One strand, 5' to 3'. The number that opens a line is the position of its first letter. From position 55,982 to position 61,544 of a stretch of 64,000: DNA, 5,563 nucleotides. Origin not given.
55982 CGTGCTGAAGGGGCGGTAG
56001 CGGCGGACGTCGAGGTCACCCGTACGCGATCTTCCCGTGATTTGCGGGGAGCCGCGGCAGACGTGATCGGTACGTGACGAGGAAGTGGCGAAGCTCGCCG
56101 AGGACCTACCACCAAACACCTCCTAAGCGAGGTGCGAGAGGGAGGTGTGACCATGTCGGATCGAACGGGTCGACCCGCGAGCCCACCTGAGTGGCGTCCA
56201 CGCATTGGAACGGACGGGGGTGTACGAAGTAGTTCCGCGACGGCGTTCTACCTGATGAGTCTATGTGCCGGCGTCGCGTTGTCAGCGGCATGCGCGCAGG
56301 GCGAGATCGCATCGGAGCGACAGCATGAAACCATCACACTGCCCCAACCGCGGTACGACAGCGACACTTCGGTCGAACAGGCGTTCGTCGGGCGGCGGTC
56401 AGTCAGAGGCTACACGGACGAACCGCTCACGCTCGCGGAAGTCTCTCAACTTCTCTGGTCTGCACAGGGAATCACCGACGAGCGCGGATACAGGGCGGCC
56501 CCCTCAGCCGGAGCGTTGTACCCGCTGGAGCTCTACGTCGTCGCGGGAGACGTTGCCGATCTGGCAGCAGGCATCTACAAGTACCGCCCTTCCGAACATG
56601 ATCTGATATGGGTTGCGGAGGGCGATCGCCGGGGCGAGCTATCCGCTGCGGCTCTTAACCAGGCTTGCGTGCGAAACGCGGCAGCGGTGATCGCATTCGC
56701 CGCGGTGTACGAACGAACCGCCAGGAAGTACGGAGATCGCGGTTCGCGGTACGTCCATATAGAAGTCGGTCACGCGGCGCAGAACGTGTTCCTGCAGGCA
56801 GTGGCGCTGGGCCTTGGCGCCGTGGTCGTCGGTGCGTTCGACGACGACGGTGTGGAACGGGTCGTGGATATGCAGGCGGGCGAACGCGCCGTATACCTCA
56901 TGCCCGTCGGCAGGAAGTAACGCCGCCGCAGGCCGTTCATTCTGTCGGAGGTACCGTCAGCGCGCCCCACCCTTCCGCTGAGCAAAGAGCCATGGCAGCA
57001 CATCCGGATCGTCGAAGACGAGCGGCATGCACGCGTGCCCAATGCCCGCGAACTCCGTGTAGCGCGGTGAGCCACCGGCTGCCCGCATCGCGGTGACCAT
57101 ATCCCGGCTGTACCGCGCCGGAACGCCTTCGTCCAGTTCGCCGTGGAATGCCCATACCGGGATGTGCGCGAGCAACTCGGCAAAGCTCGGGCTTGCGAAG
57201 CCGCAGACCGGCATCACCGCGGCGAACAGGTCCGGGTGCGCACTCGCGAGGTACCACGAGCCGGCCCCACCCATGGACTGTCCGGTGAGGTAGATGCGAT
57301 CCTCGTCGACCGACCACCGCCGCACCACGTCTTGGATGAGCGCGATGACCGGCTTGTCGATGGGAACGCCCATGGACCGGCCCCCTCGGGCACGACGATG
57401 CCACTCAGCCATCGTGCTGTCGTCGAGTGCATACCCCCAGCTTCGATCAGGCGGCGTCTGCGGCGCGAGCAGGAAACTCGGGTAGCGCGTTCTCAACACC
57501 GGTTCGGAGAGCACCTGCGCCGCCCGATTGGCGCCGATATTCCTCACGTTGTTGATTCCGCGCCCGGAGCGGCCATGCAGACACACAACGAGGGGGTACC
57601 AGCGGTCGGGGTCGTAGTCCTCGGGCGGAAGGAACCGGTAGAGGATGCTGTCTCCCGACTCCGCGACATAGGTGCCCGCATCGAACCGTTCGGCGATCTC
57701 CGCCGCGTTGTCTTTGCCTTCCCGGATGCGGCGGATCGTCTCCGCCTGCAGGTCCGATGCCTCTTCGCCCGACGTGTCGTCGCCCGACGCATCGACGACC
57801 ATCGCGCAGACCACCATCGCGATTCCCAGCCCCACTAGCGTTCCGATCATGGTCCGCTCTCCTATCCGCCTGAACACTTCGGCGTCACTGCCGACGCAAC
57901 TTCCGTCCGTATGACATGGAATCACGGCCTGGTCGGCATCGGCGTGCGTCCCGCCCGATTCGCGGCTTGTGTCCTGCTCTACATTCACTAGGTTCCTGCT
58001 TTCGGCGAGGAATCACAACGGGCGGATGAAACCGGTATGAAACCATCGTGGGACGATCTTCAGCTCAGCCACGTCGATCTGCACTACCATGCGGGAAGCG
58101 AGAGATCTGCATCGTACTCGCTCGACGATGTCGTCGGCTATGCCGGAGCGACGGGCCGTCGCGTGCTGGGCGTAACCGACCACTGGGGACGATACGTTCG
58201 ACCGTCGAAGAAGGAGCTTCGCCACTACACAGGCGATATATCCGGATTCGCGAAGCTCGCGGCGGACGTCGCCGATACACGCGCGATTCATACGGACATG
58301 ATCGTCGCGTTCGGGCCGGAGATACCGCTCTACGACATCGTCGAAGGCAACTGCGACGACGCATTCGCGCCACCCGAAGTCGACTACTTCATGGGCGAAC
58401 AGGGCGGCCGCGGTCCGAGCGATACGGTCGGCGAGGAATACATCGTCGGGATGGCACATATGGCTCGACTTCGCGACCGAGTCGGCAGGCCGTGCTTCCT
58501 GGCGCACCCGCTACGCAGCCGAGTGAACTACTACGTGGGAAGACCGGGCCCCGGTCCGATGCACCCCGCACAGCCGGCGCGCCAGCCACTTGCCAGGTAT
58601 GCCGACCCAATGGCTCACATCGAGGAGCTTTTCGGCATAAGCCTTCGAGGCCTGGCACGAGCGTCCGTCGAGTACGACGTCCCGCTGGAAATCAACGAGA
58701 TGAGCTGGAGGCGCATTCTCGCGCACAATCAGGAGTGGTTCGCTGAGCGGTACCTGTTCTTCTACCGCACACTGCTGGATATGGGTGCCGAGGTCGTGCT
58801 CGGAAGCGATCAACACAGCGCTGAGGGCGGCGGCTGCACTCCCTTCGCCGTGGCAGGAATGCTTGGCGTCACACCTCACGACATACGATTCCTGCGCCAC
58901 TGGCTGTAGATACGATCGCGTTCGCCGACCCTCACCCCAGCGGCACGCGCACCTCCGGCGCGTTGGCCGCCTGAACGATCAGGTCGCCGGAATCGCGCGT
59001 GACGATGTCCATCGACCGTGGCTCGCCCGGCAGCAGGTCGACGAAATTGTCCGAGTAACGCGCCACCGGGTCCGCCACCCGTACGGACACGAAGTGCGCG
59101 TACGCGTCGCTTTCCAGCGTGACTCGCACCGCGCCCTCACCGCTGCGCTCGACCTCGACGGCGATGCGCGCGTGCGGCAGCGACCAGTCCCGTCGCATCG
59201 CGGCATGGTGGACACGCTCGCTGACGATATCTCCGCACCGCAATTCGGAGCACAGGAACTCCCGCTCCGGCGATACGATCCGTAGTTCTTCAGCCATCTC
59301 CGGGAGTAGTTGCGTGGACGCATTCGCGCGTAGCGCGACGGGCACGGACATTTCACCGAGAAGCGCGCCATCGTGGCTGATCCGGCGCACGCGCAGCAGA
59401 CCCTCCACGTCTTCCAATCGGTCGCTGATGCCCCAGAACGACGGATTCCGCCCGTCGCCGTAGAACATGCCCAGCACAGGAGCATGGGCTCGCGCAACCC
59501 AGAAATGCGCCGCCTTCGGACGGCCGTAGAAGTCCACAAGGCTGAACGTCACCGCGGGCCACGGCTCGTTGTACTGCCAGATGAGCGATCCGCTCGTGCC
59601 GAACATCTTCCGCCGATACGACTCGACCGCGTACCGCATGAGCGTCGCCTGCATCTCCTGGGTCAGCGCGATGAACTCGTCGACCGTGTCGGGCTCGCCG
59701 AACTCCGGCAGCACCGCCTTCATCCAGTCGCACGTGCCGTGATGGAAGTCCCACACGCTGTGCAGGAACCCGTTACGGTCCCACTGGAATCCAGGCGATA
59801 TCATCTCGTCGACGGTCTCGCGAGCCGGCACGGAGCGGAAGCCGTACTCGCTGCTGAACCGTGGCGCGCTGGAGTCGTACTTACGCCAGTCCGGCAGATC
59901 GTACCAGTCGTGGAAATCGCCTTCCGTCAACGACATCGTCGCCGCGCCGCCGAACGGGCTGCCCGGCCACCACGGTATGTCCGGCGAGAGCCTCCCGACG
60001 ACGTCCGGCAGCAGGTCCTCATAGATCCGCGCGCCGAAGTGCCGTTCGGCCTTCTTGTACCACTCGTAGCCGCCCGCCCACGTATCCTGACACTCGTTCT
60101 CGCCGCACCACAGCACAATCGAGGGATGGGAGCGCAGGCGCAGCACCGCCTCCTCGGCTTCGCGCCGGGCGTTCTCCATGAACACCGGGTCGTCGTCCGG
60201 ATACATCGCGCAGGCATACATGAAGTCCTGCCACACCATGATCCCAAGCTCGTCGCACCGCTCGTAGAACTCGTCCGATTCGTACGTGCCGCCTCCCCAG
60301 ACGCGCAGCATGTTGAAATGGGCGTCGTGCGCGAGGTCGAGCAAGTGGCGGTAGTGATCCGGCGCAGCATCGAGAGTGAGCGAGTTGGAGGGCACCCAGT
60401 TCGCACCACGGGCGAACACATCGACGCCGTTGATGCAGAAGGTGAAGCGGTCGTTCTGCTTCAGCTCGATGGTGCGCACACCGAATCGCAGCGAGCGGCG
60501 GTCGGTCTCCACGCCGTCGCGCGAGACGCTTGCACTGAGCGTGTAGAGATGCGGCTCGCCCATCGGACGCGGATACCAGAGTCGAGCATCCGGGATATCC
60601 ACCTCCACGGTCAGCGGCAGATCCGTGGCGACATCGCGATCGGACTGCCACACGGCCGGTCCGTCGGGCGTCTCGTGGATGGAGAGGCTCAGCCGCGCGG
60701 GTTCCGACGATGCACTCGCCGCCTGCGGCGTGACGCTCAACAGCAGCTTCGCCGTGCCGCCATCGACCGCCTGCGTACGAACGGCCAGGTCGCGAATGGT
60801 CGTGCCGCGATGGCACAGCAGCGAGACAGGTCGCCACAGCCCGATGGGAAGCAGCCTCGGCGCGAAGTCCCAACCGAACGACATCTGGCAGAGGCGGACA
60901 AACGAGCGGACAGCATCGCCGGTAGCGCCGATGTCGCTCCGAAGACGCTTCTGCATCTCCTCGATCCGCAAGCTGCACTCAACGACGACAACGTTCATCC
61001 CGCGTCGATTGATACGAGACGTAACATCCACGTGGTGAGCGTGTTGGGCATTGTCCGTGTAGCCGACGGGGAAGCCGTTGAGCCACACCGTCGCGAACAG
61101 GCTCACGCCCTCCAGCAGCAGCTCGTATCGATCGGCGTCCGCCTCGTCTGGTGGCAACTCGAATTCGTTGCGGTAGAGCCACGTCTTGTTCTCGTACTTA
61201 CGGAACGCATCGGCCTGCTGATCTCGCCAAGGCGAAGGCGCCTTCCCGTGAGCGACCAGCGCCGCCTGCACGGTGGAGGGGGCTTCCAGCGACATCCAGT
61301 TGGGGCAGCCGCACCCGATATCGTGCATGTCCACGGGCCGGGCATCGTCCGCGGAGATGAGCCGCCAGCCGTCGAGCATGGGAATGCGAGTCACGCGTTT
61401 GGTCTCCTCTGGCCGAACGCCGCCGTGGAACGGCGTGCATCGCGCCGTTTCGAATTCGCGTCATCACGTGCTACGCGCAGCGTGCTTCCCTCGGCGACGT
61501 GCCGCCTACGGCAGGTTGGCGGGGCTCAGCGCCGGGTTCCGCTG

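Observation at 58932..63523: Gfo/Idh/MocA oxidoreductase translationally coupled to a xylose-isomerase-like TIM-barrel protein beside a GH2 gene: candidate oxidative (3-keto) glycoside cleavage module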

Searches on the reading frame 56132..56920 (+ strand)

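Call 5: search_protein_families(library=pfam, proteins=[window:56132-56920:+], max_evalue=0.01)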
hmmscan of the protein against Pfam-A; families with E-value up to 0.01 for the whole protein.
window:56132-56920:+ (262 aa): 2 families
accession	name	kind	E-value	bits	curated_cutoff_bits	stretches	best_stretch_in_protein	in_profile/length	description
PF00881.29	Nitroreductase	-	1.5e-32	113.5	23.5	1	87-261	3-167/167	Nitroreductase family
PF14512.11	TM1586_NiRdase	-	0.0025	17.9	27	0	208-261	80-132/215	Putative TM nitroreductase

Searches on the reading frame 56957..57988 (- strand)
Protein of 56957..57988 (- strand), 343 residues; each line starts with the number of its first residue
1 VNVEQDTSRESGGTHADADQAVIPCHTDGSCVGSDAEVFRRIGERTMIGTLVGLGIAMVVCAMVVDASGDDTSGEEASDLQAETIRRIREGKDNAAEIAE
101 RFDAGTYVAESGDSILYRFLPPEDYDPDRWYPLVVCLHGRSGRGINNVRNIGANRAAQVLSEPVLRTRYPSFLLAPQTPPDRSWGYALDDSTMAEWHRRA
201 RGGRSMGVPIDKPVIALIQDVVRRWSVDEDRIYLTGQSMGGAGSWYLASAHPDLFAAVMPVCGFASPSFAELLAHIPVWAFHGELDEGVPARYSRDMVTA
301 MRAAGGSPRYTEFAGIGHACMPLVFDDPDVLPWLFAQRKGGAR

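Call 5: search_protein_families(library=pfam, proteins=[window:56957-57988:-], max_evalue=0.01)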
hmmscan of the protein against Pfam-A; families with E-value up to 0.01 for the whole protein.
window:56957-57988:- (343 aa): 7 families
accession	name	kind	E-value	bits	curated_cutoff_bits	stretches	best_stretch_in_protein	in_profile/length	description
PF00756.26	Esterase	-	9.4e-09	35.8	22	1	227-276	112-154/251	Putative esterase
PF00326.27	Peptidase_S9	-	7.8e-08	32.5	22.6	1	214-267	48-101/213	Prolyl oligopeptidase family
PF01738.24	DLH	-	2e-06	28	21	1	218-319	85-187/217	Dienelactone hydrolase family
PF02230.22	Abhydrolase_2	-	1.5e-05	25.3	23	1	216-321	92-202/217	Phospholipase/Carboxylesterase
PF00561.26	Abhydrolase_1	-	1.8e-05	24.9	25.8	1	229-284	68-123/245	alpha/beta hydrolase fold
PF10503.15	Esterase_PHB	-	0.00012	21.8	23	1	211-260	78-127/219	Esterase PHB depolymerase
PF12146.15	Hydrolase_4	-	0.00056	19.7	27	0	216-259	64-105/239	Serine aminopeptidase, S33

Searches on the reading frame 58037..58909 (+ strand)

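Call 5: search_protein_families(library=pfam, proteins=[window:58037-58909:+], max_evalue=0.01)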
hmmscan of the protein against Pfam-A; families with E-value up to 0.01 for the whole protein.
window:58037-58909:+ (290 aa): 0 families

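Call 35: search_protein_families(library=ncbifam, proteins=[window:58037-58909:+], max_evalue=0.01)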
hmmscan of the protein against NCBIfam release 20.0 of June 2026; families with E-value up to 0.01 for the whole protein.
window:58037-58909:+ (290 aa): 2 families
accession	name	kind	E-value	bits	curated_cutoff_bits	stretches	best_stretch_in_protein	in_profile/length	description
NF006702.0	PRK09248.1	domain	4.5e-05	23.1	264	0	198-262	137-197/246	PHP domain-containing protein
NF005596.0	PRK07328.1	subfamily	0.00031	20.2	202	0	12-120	3-111/269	histidinol-phosphatase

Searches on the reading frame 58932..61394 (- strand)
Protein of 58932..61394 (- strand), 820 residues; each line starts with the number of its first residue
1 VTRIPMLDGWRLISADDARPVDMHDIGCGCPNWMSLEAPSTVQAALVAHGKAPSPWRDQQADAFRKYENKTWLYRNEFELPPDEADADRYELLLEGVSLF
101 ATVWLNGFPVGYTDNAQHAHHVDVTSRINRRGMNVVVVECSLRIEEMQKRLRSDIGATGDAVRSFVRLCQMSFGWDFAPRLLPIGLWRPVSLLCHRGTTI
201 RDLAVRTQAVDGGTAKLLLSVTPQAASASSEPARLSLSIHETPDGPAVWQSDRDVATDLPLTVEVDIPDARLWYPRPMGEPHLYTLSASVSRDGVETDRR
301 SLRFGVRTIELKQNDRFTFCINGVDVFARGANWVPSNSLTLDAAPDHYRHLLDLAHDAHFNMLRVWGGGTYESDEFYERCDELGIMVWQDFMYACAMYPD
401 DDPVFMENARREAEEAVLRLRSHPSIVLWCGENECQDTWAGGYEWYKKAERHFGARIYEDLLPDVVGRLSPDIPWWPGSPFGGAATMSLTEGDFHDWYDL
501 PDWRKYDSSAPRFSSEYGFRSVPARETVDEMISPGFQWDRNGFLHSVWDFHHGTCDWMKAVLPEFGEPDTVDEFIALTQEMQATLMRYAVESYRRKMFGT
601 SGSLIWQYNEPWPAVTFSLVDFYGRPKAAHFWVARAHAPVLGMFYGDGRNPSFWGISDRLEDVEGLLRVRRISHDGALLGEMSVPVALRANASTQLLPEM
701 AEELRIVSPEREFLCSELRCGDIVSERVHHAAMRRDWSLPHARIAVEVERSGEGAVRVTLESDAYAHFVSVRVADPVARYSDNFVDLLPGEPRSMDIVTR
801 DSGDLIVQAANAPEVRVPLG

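Call 5: search_protein_families(library=pfam, proteins=[window:58932-61394:-], max_evalue=0.01)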
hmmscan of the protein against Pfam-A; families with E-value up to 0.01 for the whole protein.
window:58932-61394:- (820 aa): 7 families
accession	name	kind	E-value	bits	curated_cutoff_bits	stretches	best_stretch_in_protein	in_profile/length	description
PF22666.2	Glyco_hydro_2_N2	-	7.7e-32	111.1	27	1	29-188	10-167/167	Glycosyl hydrolase 2 galactose-binding domain-like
PF00703.27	Glyco_hydro_2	-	8.6e-12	46.2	23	1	198-307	1-109/109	Glycosyl hydrolases family 2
PF17753.7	Ig_mannosidase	-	3.1e-11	43.2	22.6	1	739-799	1-60/81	Ig-fold domain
PF02837.24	Glyco_hydro_2_N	-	4.3e-07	30.5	28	1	61-140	56-133/169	Glycosyl hydrolases family 2, sugar binding domain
PF17786.7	Mannosidase_ig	-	8.4e-07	29.9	23.4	1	653-729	5-84/91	Mannosidase Ig/CBM-like domain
PF18368.7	Ig_GlcNase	-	4.9e-05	23.8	26.3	1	738-799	17-86/105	Exo-beta-D-glucosaminidase Ig-fold domain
PF02836.23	Glyco_hydro_2_C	-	0.0032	17.1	21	1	380-436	68-137/302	Glycosyl hydrolases family 2, TIM barrel domain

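Call 9: search_solved_structures(query=window:58932-61394:-, max_evalue=0.001)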
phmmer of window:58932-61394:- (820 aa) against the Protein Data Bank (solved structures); distinct sequences matched with E-value up to 0.001: 54.
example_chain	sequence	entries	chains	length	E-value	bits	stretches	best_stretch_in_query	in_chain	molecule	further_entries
5n6u_A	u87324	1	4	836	6.5e-123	414.6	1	32-791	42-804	Beta-mannosidase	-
6bye_A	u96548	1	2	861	2.4e-107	363.1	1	30-800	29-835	Beta-mannosidase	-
6byc_A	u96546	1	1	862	2.4e-107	363.1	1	30-800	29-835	Beta-mannosidase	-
6byi_A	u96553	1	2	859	1.6e-106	360.4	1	30-800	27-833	Beta-mannosidase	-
6byg_A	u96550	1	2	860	1.6e-106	360.4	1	30-800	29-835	Beta-mannosidase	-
2je8_A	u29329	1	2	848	1.8e-106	360.2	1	28-797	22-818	BETA-MANNOSIDASE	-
7op6_A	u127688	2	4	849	1.8e-106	360.2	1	28-797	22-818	Beta-mannosidase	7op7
2vjx_A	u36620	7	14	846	1.9e-106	360.1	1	28-797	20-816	BETA-MANNOSIDASE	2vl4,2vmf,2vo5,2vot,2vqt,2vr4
2wbk_A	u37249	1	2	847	4.7e-106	358.8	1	28-797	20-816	BETA-MANNOSIDASE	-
2vqu_A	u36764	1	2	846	1.4e-104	354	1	28-797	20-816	BETA-MANNOSIDASE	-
9nfe_A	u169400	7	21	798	6.4e-74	252.5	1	38-674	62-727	Glycoside hydrolase family 2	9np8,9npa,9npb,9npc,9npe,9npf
9np9_A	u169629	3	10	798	1.6e-73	251.2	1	38-674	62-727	Glycoside hydrolase family 2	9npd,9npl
9npn_A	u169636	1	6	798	3.7e-73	250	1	38-674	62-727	Glycoside hydrolase family 2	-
6ddt_A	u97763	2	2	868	1.6e-71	244.6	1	37-784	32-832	Beta-mannosidase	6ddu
4cvu_A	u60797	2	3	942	4.1e-36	127.4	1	162-437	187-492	BETA-MANNOSIDASE | BETA-MANNOSIDASE GH2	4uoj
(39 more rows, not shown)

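Call 35: search_protein_families(library=ncbifam, proteins=[window:58932-61394:-], max_evalue=0.01)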
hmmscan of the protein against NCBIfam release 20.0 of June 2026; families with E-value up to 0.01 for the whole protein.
window:58932-61394:- (820 aa): 11 families
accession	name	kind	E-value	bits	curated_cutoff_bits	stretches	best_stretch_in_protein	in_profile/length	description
NF041462.1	GalA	equivalog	3.8e-22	78.2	900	2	185-435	165-405/763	beta-galactosidase GalA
NF041463.1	GalB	equivalog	3.1e-20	71.6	900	2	188-440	220-484/869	beta-galactosidase GalB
NF052611.1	beta_gal_Bga2A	equivalog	6.7e-20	70.7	999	2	185-435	200-458/1007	beta-galactosidase, LacZ type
NF049877.1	GlucurArabfur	equivalog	6e-17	60.5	1800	1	71-435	423-770/1400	beta-d-glucuronidase/beta-L-arabinofuranosidase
NF007666.0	PRK10340.1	equivalog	2.4e-15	55.5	1284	2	185-435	196-450/1030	beta-galactosidase subunit alpha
NF007074.0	PRK09525.1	subfamily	8.6e-14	50.3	1221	2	185-449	208-479/1027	beta-galactosidase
NF007538.0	PRK10150.1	equivalog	8.9e-13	47.4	544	1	52-330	47-299/607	beta-glucuronidase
NF050095.1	BetGlucuronLacZ4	equivalog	4.1e-11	41.7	950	1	210-437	181-410/666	beta-glucuronidase LacZ4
NF049891.1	Bet1-4galacdseBT4156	equivalog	2.7e-10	38.8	1700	1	66-435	73-408/946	exo-beta-1,4-galactosidase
NF041100.1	betagal_LacZ_Ttogales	equivalog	1.1e-09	36.5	2000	2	63-139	101-175/1090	beta-galactosidase LacZ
NF049890.1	Bet1-4galacdseBT4151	equivalog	4.5e-09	34.8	1500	2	280-331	296-344/952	exo-beta-1,4-galactosidase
